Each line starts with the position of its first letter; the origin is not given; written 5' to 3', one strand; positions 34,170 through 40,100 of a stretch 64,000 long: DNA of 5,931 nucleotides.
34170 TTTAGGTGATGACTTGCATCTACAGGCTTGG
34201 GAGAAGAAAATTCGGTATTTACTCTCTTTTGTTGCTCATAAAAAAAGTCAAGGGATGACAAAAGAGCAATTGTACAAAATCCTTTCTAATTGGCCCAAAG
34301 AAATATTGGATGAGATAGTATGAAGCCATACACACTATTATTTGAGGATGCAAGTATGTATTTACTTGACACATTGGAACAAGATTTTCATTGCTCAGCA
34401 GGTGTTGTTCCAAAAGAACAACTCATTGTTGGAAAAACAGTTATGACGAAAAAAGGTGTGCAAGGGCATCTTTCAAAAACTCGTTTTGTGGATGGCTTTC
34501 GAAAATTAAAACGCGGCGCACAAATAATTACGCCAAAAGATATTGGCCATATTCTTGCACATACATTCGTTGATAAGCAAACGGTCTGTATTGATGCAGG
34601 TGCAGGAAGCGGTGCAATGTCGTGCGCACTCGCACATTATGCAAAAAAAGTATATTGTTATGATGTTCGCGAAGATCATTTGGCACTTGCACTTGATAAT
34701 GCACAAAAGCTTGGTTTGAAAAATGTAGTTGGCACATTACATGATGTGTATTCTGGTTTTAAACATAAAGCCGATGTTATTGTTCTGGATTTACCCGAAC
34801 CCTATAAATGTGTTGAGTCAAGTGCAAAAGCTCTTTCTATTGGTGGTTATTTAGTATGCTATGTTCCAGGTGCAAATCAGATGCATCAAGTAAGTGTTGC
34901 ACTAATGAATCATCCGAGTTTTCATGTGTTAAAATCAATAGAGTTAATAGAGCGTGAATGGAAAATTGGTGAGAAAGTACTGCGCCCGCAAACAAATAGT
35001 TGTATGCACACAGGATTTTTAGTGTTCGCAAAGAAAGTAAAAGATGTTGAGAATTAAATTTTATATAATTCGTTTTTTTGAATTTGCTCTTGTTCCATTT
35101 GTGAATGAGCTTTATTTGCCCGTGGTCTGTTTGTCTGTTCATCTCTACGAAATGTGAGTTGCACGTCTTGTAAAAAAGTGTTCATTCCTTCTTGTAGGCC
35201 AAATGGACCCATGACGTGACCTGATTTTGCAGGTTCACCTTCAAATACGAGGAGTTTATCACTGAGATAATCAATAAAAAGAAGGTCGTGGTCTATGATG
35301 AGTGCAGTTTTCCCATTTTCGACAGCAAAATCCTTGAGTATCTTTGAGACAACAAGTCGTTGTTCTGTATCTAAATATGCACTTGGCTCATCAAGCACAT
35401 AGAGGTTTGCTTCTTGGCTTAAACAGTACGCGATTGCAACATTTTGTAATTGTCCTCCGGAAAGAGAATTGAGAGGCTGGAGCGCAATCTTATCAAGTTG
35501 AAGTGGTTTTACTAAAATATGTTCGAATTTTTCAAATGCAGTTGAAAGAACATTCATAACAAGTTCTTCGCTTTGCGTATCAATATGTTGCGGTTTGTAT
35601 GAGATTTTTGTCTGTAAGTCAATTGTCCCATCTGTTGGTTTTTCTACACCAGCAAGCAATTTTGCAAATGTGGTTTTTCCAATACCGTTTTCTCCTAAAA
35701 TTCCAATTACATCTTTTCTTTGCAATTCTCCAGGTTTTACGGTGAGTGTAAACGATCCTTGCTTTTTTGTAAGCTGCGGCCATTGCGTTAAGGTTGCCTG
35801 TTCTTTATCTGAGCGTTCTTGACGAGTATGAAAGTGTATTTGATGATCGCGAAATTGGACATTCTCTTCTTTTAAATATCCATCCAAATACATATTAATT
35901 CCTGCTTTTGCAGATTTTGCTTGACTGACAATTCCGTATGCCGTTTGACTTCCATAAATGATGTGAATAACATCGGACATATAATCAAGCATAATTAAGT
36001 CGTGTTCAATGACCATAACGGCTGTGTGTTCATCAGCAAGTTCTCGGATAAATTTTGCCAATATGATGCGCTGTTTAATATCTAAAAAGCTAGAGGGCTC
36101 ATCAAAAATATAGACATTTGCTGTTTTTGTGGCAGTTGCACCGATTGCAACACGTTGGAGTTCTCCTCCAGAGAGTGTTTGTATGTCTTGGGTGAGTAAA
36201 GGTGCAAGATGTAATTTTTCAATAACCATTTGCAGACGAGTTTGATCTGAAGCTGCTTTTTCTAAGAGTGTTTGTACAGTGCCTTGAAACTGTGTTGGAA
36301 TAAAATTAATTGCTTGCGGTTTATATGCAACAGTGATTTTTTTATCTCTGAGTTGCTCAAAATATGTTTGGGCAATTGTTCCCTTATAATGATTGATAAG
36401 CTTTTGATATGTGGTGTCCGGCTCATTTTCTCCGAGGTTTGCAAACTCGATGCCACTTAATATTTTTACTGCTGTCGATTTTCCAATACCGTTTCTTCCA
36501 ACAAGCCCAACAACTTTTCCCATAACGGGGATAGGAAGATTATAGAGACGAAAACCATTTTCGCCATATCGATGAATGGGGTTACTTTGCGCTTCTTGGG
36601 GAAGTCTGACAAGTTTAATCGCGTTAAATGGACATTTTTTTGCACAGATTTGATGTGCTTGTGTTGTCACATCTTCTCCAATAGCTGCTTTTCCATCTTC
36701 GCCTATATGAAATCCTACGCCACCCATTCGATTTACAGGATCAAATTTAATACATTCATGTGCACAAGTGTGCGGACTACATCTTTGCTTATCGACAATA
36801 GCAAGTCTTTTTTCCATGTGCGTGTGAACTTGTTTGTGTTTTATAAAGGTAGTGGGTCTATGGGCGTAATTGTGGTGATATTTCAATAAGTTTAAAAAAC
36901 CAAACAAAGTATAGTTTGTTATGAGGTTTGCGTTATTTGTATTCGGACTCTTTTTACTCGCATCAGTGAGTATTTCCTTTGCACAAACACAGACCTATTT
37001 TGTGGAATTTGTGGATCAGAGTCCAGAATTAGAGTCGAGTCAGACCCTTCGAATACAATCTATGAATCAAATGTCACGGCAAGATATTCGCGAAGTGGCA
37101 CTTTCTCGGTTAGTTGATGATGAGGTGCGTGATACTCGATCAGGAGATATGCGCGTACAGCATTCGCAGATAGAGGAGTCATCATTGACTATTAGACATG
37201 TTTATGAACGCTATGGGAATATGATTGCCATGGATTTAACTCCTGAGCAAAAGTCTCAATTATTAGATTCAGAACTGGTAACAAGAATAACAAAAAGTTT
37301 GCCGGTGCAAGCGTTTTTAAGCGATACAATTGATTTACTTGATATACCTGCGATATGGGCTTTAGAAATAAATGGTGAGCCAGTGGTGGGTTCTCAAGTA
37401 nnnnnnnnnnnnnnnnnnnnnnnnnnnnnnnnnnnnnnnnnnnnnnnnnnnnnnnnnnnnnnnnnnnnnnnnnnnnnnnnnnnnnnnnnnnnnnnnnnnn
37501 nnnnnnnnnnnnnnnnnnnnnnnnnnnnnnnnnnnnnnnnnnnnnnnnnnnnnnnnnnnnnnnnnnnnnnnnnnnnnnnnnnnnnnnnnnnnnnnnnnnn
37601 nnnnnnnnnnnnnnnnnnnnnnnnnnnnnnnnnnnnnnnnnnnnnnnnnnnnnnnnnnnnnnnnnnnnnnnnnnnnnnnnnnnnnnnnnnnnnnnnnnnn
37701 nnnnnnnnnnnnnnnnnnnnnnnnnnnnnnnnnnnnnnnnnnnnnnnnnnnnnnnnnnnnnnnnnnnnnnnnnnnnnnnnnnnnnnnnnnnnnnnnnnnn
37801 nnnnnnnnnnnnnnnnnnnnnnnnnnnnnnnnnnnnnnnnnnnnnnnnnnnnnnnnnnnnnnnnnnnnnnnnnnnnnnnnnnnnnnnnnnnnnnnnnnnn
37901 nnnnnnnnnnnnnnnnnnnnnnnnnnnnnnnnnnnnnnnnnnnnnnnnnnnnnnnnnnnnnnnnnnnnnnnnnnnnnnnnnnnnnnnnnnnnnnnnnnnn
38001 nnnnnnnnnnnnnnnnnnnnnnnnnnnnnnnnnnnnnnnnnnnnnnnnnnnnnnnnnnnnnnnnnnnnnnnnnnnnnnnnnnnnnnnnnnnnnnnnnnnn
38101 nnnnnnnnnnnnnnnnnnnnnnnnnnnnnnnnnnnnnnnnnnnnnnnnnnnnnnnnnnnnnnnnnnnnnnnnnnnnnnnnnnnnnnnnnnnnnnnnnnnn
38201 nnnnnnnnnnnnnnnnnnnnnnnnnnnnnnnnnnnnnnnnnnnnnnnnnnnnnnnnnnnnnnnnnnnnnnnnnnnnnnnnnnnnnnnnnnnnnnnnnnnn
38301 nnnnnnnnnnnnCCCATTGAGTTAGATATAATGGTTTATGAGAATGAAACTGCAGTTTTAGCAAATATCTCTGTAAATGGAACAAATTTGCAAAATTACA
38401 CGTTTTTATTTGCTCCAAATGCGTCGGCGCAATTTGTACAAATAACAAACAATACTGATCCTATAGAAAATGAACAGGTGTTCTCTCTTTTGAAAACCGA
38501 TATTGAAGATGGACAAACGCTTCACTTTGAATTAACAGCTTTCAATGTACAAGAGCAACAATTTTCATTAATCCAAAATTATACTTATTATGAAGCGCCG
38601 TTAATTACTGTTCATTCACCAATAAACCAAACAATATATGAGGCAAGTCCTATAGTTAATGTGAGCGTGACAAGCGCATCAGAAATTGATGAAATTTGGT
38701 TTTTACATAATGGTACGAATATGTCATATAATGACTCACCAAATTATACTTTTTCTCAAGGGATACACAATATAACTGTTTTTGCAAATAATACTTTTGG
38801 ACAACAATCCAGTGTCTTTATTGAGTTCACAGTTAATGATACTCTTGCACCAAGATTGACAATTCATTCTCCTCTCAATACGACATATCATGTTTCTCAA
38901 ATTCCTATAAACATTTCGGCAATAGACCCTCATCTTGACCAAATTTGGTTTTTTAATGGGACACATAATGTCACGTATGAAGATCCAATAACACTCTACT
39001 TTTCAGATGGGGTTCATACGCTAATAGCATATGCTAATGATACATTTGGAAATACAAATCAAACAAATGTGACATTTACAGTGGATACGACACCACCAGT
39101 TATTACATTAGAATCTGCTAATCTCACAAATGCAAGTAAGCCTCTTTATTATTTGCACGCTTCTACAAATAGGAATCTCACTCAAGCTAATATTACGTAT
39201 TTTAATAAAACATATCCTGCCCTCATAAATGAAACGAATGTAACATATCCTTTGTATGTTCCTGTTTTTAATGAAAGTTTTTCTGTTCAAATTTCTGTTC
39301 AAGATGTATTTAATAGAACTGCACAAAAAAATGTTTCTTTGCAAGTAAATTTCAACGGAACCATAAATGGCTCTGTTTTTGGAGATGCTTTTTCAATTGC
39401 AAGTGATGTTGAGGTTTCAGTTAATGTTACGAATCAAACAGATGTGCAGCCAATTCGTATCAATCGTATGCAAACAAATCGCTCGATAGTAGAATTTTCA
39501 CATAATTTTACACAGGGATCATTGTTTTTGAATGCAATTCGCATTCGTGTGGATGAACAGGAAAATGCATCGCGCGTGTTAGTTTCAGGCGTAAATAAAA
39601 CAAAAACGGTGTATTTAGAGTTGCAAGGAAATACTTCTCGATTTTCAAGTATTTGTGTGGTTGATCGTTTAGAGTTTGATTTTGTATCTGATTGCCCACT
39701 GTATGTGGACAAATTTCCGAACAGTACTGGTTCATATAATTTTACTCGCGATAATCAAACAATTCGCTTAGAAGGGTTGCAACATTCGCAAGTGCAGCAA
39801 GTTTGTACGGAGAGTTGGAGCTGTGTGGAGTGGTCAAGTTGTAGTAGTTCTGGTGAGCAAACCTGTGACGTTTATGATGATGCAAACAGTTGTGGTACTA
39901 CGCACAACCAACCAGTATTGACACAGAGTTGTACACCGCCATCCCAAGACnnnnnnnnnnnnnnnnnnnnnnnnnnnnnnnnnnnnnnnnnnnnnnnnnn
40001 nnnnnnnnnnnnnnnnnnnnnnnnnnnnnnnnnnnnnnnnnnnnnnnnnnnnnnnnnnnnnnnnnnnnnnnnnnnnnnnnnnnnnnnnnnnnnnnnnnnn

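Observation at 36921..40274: Giant subtilase-surface protein with extreme N-glycosylation sequon density and a Cys-rich module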

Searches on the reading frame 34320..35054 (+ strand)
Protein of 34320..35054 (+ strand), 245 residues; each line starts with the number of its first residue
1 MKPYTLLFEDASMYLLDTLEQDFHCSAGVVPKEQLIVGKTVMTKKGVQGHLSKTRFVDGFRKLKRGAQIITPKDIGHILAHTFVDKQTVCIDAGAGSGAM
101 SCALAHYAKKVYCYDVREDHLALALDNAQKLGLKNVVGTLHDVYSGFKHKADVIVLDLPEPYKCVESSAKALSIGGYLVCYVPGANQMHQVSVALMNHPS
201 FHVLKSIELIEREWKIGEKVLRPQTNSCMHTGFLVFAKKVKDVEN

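Call 26: search_protein_families(library=pfam, proteins=[window:34320-35054:+], max_evalue=0.001)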
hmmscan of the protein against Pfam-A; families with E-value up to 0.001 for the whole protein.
window:34320-35054:+ (245 aa): 9 families
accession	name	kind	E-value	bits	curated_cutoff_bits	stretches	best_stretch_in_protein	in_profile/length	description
PF08704.16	GCD14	-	6.7e-20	72.2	26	1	63-218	17-181/247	tRNA methyltransferase complex GCD14 subunit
PF13847.12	Methyltransf_31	-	3.2e-09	37.1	27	1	85-181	2-110/145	Methyltransferase domain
PF05175.20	MTS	-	1.3e-06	28.6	23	1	78-157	22-105/170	Methyltransferase small domain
PF08241.18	Methyltransf_11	-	2e-06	28.8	21.2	1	92-180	2-95/95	Methyltransferase domain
PF01728.25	FtsJ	-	1.6e-05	25.4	24.1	1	82-229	17-137/181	FtsJ-like methyltransferase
PF13649.12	Methyltransf_25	-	0.00013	23.1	27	1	91-156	2-70/97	Methyltransferase domain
PF09445.16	Methyltransf_15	-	0.00022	21.3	22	1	88-140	2-54/165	RNA cap guanine-N2 methyltransferase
PF06325.19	PrmA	-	0.00024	21.1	22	1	83-155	158-231/296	Ribosomal protein L11 methyltransferase (PrmA)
PF03602.21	Cons_hypoth95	-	0.00097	19.3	24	0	86-158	41-121/182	Conserved hypothetical protein 95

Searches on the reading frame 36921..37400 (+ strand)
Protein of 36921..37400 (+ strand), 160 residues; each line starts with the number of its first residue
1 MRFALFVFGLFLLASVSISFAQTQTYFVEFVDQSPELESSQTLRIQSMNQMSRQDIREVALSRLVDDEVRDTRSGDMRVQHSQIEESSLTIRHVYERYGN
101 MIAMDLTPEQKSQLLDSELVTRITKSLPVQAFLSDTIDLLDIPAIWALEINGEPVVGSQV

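Call 12: search_protein_families(library=pfam, proteins=[window:36921-37400:+], max_evalue=10)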
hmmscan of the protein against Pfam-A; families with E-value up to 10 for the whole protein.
window:36921-37400:+ (160 aa): 2 families
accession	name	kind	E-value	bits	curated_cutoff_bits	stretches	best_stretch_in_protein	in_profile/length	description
PF05922.21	Inhibitor_I9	-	0.017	16.2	21.2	1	59-130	29-80/82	Peptidase inhibitor I9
PF02706.20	Wzz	-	0.087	13.6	25.5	1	6-70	21-88/91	Chain length determinant protein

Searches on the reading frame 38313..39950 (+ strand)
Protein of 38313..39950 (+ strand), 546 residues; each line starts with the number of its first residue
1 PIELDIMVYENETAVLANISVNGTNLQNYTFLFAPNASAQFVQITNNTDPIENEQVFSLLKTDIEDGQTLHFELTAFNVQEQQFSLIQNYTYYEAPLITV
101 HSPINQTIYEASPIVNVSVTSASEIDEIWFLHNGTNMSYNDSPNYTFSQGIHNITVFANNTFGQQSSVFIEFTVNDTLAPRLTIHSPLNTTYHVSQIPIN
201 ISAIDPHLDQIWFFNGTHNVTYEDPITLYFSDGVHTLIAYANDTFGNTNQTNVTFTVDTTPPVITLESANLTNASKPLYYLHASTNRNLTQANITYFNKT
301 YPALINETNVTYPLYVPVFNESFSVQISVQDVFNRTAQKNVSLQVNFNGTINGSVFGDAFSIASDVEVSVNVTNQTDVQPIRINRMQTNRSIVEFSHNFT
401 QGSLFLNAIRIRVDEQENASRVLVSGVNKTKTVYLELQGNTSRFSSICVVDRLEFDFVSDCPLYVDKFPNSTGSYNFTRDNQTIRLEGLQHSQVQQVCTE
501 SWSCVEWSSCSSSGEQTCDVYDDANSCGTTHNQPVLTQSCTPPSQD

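Call 11: search_protein_families(library=ncbifam, proteins=[window:38319-39800:+], max_evalue=10)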
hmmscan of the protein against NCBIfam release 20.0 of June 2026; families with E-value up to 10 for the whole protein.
window:38319-39800:+ (494 aa): 1 family
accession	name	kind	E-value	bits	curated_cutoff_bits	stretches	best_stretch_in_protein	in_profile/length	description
NF047446.1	barrel_OmpL47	domain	0.0041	17.6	40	1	213-255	26-68/68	OmpL47-type beta-barrel domain-containing protein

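Call 23: find_homologous_proteins(query=window:38313-39950:+)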
Query window:38313-39950:+ (546 aa): 17 proteins with E <= 0.001 among 5916 candidates.
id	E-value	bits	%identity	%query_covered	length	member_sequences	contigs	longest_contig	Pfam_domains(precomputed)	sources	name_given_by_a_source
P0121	4.2e-43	166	31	30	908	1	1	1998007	PF13715.13,PF15264.12,PF17957.8,PF14686.13,PF13750.13,PF17802.8,PF07705.18,PF13620.13,PF06832.19,PF19077.7,PF09829.15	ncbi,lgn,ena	-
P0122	8.1e-41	158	34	32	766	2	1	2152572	PF21868.4,PF18283.8,PF17957.8,PF14686.13,PF13750.13,PF24421.2,PF00028.24,PF09136.17,PF19077.7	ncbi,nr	ncbi:MAG: Ig-like domain-containing protein [Candidatus Bathyarchaeum tardum]|nr:MAG: Ig-like domain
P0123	1.2e-36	145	30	35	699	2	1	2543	PF15418.13,PF13750.13,PF19077.7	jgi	jgi:hypothetical protein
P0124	7.3e-34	135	42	23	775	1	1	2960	-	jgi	jgi:hypothetical protein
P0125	4.7e-28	116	37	35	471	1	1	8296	PF19077.7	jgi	jgi:hypothetical protein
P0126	5.4e-24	103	31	33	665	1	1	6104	PF13750.13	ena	-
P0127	1.0e-22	99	29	35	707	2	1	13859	-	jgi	-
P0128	1.1e-19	89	41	22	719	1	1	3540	PF19077.7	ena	-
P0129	5.2e-19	86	40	29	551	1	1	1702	PF07495.20,PF12245.15,PF17210.10,PF19077.7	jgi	jgi:hypothetical protein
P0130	5.4e-19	86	35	34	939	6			PF10633.16,PF19077.7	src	-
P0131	5.1e-13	67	37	30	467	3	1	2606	PF13750.13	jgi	-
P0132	1.2e-9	56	50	16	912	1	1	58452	PF13229.13,PF19077.7,PF05048.20,PF16656.12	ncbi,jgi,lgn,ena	-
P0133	1.2e-7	49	30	29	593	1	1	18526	-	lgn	-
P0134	1.3e-5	42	27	36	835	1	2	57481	PF13385.14,PF19077.7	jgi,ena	-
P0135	1.3e-5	42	31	42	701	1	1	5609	PF13750.13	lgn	-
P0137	4.1e-4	37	30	26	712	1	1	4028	PF07495.20,PF27332.1,PF22352.3,PF00801.27,PF13750.13,PF09136.17,PF19077.7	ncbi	ncbi:MAG: Ig-like domain-containing protein [Acidobacteriota bacterium]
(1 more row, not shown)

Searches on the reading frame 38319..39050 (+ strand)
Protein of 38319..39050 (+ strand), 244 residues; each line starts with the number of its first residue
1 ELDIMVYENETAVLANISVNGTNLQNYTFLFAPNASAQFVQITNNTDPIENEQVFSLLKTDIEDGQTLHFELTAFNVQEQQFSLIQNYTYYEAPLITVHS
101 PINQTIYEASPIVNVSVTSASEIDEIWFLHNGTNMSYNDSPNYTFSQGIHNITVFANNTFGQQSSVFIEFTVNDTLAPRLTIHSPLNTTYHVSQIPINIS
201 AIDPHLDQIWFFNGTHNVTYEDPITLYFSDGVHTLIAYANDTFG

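Call 12: search_protein_families(library=pfam, proteins=[window:38319-39050:+], max_evalue=10)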
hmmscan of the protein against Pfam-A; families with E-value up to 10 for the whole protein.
window:38319-39050:+ (244 aa): 3 families
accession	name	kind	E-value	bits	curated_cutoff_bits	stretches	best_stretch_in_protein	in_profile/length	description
PF17957.7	Big_7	-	1.3e-05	26.2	24.1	2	94-154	1-70/70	Bacterial Ig domain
PF13205.12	Big_5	-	0.0025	19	23.6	1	130-192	14-81/105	Bacterial Ig-like domain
PF00801.26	PKD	-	0.11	12.9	23.5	1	116-164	22-73/80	PKD domain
